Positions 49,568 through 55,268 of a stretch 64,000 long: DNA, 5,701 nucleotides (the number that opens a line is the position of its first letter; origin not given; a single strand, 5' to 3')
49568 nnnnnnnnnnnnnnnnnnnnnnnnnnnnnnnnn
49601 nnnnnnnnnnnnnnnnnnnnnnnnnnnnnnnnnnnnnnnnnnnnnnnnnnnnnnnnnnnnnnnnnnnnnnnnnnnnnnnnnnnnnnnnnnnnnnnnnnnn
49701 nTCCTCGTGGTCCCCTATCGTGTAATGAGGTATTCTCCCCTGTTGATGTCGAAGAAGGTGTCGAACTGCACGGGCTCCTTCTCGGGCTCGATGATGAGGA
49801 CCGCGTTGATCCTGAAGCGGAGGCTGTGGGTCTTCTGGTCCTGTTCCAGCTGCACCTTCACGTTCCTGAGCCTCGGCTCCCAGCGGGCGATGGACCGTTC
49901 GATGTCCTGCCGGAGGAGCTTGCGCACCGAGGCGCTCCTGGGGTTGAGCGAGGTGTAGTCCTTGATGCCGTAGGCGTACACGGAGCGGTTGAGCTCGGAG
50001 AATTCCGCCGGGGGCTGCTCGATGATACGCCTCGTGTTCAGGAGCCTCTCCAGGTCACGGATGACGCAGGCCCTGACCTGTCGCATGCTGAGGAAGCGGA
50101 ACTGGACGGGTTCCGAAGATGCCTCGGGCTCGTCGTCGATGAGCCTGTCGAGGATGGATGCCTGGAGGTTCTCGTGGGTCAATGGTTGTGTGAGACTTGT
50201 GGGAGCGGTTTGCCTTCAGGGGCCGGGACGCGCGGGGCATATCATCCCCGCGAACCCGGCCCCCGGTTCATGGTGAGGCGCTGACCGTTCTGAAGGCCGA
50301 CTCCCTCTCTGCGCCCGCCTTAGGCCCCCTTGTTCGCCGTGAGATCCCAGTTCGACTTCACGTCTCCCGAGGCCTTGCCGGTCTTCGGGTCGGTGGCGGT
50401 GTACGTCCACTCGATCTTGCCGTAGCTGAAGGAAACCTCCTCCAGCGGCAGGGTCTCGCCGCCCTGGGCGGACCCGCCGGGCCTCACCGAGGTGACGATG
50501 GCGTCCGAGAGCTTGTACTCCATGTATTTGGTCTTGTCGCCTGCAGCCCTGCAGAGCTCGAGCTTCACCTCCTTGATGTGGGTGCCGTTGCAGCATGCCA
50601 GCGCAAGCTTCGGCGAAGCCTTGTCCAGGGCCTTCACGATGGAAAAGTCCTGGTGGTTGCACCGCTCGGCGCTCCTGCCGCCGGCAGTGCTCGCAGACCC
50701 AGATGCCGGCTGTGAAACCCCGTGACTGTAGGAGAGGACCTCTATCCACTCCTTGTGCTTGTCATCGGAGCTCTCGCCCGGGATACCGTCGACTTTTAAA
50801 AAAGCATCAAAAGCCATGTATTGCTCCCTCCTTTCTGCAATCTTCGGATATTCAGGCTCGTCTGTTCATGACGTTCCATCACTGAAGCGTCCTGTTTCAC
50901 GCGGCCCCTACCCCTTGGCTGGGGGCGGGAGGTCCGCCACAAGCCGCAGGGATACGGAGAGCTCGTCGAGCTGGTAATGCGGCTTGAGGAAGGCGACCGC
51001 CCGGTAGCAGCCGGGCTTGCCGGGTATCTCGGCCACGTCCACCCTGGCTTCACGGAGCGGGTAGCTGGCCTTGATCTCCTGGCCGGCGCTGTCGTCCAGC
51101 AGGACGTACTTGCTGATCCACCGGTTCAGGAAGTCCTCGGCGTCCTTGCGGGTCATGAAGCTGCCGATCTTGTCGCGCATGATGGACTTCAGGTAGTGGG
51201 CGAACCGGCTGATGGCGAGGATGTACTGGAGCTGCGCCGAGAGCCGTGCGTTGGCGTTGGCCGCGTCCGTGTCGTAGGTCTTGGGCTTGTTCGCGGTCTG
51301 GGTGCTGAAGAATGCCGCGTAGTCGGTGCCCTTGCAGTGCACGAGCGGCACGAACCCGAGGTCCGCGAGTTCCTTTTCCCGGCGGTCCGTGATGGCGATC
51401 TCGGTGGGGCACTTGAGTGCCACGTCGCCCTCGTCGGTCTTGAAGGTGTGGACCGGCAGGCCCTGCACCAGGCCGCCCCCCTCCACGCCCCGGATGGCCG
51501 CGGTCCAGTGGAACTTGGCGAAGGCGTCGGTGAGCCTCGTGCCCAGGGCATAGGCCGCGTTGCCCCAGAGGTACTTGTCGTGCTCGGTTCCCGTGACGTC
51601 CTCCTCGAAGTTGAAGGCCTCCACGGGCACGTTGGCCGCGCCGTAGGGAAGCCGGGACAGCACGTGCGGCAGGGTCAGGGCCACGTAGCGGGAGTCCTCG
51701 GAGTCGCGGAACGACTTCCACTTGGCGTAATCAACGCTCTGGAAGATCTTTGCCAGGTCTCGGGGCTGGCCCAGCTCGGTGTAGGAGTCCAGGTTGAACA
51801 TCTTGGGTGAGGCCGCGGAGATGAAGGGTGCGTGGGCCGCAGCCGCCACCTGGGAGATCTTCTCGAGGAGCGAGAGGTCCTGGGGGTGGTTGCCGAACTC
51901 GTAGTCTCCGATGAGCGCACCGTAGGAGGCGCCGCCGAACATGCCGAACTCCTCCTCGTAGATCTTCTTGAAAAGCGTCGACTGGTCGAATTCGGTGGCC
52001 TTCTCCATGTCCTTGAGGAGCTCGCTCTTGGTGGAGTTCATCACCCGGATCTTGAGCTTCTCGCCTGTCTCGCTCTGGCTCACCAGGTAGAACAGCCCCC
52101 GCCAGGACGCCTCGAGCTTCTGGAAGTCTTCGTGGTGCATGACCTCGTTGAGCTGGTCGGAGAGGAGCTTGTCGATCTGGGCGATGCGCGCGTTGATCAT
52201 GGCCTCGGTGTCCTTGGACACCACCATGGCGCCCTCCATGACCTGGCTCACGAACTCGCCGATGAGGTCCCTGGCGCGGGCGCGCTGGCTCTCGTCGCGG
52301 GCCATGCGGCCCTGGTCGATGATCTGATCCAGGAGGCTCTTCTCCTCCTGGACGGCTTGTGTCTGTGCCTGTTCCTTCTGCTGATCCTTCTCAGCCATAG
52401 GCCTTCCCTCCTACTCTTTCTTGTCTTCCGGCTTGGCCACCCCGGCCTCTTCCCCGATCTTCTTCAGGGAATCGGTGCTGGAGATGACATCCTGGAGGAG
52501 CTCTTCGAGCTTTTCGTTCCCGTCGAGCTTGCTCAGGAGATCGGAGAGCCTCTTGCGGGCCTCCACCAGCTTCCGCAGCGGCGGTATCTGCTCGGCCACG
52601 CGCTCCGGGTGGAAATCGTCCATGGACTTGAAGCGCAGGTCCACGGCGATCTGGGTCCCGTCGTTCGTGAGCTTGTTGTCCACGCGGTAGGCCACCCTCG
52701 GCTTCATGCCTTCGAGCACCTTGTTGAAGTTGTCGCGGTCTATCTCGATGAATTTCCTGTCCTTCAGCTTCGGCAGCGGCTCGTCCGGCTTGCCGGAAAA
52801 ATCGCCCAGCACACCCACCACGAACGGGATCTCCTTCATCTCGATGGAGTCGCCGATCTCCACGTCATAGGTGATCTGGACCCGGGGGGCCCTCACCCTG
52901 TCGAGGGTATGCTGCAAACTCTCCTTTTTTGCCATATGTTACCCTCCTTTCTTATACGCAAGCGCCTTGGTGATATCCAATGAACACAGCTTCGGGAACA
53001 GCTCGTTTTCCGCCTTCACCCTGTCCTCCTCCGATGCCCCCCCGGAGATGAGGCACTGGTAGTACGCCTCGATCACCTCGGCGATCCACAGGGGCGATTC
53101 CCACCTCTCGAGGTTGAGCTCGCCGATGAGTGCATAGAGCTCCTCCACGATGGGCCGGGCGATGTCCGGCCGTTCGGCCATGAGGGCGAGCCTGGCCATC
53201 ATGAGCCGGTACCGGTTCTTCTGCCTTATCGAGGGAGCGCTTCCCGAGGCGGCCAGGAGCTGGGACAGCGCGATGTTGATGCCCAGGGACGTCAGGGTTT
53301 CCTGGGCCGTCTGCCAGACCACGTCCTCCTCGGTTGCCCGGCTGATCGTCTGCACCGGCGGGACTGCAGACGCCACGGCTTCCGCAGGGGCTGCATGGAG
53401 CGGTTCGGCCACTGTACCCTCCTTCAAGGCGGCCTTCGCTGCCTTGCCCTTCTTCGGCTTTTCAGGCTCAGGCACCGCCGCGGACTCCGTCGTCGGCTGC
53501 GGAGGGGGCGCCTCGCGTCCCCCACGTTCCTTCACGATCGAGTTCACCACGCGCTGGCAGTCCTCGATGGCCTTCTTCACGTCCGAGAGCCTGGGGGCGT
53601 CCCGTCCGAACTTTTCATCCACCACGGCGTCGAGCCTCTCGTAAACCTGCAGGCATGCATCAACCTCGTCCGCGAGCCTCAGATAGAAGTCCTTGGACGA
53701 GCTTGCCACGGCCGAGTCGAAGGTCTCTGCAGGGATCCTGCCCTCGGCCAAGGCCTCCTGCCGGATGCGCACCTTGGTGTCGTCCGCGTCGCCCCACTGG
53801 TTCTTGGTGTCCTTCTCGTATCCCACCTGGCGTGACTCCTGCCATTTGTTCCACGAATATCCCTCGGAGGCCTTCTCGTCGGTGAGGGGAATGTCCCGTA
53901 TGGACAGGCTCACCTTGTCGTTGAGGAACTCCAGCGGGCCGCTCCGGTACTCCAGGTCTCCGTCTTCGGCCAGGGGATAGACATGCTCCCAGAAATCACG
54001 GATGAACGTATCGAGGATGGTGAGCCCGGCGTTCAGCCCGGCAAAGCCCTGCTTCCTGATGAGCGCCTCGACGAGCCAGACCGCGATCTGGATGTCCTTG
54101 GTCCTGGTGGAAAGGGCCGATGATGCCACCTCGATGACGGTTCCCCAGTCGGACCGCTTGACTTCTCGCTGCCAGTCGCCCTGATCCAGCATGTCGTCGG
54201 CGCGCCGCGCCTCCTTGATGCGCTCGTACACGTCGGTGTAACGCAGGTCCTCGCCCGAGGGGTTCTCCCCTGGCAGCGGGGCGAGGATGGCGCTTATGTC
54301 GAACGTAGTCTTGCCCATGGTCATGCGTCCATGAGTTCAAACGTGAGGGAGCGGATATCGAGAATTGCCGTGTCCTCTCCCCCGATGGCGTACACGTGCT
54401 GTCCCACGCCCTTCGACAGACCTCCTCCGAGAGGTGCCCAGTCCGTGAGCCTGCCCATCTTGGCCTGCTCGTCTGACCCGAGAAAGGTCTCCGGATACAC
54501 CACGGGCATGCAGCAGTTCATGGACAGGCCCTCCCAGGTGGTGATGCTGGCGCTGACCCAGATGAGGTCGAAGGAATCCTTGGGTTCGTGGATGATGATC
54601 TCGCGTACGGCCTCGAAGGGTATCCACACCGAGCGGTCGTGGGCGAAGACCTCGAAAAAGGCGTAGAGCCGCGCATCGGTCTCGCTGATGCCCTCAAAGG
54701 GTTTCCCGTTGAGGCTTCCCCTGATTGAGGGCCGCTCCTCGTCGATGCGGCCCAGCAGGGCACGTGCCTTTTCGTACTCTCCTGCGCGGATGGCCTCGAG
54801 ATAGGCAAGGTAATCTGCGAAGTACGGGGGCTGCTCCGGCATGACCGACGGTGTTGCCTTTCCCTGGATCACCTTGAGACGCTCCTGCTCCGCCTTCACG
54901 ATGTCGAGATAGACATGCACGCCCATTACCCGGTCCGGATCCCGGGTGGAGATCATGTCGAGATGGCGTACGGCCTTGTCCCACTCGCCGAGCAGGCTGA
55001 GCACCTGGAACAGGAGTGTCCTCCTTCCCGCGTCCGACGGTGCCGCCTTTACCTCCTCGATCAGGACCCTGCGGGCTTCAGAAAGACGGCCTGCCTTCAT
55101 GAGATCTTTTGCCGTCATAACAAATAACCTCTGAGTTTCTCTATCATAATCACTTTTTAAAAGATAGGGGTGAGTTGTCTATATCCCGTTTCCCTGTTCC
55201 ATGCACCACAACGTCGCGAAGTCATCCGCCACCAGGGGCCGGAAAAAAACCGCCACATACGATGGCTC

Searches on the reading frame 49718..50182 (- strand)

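Call 29: search_protein_families(library=pfam, proteins=[window:49718-50182:-])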
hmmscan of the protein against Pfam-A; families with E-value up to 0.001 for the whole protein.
window:49718-50182:- (155 aa): 1 family
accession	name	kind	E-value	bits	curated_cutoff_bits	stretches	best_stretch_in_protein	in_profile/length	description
PF04965.19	GPW_gp25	-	1.9e-18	66.5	27.2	1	35-133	2-95/96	Baseplate wedge protein gp25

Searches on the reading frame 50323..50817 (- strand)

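Call 29: search_protein_families(library=pfam, proteins=[window:50323-50817:-])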
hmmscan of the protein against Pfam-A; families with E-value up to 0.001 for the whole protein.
window:50323-50817:- (165 aa): 1 family
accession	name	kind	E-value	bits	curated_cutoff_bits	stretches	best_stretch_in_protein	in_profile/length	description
PF05638.18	T6SS_HCP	-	1.7e-49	167.8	23.5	1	6-139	1-129/129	Type VI secretion system effector, Hcp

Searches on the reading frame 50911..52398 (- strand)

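Call 29: search_protein_families(library=pfam, proteins=[window:50911-52398:-])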
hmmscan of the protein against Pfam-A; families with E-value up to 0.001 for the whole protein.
window:50911-52398:- (496 aa): 2 families
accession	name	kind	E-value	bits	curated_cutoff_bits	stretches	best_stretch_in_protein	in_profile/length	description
PF05943.17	VipB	-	6.9e-141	469.1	27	1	70-369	2-300/301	EvpB/VC_A0108, tail sheath N-terminal domain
PF18945.5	VipB_2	-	1.7e-46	157.5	27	1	380-490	2-112/112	EvpB/VC_A0108, tail sheath gpW/gp25-like domain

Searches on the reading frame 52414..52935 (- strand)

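Call 30: search_protein_families(library=pfam, proteins=[window:52414-52935:-])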
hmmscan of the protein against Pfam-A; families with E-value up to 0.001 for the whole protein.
window:52414-52935:- (174 aa): 1 family
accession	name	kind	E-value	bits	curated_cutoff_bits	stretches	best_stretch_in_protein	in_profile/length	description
PF05591.17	T6SS_VipA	-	4e-63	212.3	24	1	12-164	2-154/155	Type VI secretion system, VipA, VC_A0107 or Hcp2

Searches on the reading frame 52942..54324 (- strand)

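Call 30: search_protein_families(library=pfam, proteins=[window:52942-54324:-])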
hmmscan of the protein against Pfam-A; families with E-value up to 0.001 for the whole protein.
window:52942-54324:- (461 aa): 2 families
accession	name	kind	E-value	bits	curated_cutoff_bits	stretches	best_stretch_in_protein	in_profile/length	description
PF06812.17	ImpA_N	-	2.2e-35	121.7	26.9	1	14-136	1-119/119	ImpA, N-terminal, type VI secretion system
PF16989.10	T6SS_VasJ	-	7.2e-12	45.8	26.2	1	322-412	159-247/255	Type VI secretion, EvfE, EvfF, ImpA, BimE, VC_A0119, VasJ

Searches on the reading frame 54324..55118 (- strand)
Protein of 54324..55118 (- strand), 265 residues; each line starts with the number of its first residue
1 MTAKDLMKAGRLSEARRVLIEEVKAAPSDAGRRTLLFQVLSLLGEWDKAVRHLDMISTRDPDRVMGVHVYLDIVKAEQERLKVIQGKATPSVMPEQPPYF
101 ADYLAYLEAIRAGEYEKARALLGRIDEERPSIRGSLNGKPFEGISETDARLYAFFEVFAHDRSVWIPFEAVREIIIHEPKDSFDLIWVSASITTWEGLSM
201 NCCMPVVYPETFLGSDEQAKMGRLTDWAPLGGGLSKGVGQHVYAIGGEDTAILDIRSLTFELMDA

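Call 30: search_protein_families(library=pfam, proteins=[window:54324-55118:-])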
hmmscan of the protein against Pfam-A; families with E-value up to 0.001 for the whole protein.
window:54324-55118:- (265 aa): 3 families
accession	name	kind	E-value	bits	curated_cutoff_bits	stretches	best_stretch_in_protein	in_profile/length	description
PF07024.18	ImpE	-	2.6e-28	99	25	1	138-258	1-121/122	ImpE protein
PF14559.12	TPR_19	-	1.7e-08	35.1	25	1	6-62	1-57/68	Tetratricopeptide repeat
PF13428.12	TPR_14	-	3.7e-07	30.6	23.5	0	3-36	8-41/44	Tetratricopeptide repeat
